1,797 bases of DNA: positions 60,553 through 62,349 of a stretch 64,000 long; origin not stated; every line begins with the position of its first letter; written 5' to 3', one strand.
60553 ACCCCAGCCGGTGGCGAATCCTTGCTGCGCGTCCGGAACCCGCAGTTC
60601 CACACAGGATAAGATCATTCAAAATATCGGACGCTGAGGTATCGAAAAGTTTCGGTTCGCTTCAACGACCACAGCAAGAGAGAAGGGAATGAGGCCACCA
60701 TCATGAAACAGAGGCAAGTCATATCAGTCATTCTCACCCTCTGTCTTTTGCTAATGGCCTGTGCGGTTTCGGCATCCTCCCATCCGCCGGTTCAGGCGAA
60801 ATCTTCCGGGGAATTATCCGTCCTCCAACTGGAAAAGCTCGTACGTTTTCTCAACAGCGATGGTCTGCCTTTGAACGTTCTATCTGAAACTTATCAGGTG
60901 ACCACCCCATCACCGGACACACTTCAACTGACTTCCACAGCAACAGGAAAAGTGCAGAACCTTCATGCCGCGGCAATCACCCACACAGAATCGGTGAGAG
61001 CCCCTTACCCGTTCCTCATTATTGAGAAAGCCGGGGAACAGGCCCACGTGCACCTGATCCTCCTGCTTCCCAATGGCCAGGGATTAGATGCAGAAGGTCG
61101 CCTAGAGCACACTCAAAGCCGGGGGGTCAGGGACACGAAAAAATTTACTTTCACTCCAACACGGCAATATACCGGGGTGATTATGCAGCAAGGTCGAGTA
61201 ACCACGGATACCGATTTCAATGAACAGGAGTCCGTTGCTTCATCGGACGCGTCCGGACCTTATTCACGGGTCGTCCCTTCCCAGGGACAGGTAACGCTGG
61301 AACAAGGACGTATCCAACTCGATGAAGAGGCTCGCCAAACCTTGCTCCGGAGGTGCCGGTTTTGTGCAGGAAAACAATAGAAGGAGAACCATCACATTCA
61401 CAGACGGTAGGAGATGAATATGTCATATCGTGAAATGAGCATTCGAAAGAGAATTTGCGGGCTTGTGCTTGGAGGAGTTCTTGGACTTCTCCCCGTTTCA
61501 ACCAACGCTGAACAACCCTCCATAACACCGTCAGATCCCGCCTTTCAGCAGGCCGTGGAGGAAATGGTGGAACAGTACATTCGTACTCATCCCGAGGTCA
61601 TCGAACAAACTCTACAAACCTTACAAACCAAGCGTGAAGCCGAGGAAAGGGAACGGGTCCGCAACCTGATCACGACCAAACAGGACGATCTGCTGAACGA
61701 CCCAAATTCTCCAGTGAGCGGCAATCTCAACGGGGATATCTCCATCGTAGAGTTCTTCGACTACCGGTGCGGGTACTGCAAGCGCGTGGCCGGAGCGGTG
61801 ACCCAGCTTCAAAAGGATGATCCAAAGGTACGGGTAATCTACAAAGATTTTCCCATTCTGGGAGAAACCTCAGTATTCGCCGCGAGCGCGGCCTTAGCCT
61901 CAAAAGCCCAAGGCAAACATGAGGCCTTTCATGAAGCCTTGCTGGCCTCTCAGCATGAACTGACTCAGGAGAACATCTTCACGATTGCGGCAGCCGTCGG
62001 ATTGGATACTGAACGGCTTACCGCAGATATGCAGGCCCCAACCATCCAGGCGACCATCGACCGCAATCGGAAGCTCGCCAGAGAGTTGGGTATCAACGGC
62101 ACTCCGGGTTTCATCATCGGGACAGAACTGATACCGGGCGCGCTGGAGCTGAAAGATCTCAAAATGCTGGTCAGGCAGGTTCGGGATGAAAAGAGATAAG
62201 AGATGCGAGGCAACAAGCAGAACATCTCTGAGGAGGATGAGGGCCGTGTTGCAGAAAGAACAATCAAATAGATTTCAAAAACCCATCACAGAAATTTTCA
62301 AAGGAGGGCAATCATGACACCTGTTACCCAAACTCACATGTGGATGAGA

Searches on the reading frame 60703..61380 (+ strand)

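Call 83: search_protein_families(library=pfam, proteins=[window:60703-61380:+], max_evalue=0.001)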
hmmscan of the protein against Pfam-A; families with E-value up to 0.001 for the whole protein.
window:60703-61380:+ (225 aa): 1 family
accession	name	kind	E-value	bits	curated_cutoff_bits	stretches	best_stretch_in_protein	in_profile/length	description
PF20129.4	DUF6519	-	3.9e-05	22.8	22.4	1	144-178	4-38/593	Family of unknown function (DUF6519)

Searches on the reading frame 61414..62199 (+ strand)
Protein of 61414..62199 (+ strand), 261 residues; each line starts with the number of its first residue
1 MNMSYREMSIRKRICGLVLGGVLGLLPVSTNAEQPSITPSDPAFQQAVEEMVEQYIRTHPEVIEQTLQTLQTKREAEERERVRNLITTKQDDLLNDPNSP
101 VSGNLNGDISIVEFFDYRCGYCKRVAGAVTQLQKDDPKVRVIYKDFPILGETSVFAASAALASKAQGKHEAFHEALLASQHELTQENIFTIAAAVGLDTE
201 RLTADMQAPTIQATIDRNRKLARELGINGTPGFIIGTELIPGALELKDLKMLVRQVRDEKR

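Call 83: search_protein_families(library=pfam, proteins=[window:61414-62199:+], max_evalue=0.001)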
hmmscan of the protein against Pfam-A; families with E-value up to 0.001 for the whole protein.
window:61414-62199:+ (261 aa): 6 families
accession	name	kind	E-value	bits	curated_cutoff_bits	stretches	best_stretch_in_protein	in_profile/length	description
PF01323.26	DSBA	-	1.8e-25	90.3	25.6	1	111-250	2-187/191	DSBA-like thioredoxin domain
PF13462.12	Thioredoxin_4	-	1.5e-21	77.7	23.2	1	97-253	3-163/165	Thioredoxin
PF13098.12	Thioredoxin_2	-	4.3e-06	27.5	27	1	106-243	4-94/104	Thioredoxin-like domain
PF13743.12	Thioredoxin_5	-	8.3e-06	26.1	27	1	171-235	98-163/186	Thioredoxin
PF18312.6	ScsC_N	-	9.8e-06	25.6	25.8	1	45-77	2-34/34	Copper resistance protein ScsC N-terminal domain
PF00085.26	Thioredoxin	-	0.00038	20.9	23.5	0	109-138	20-50/103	Thioredoxin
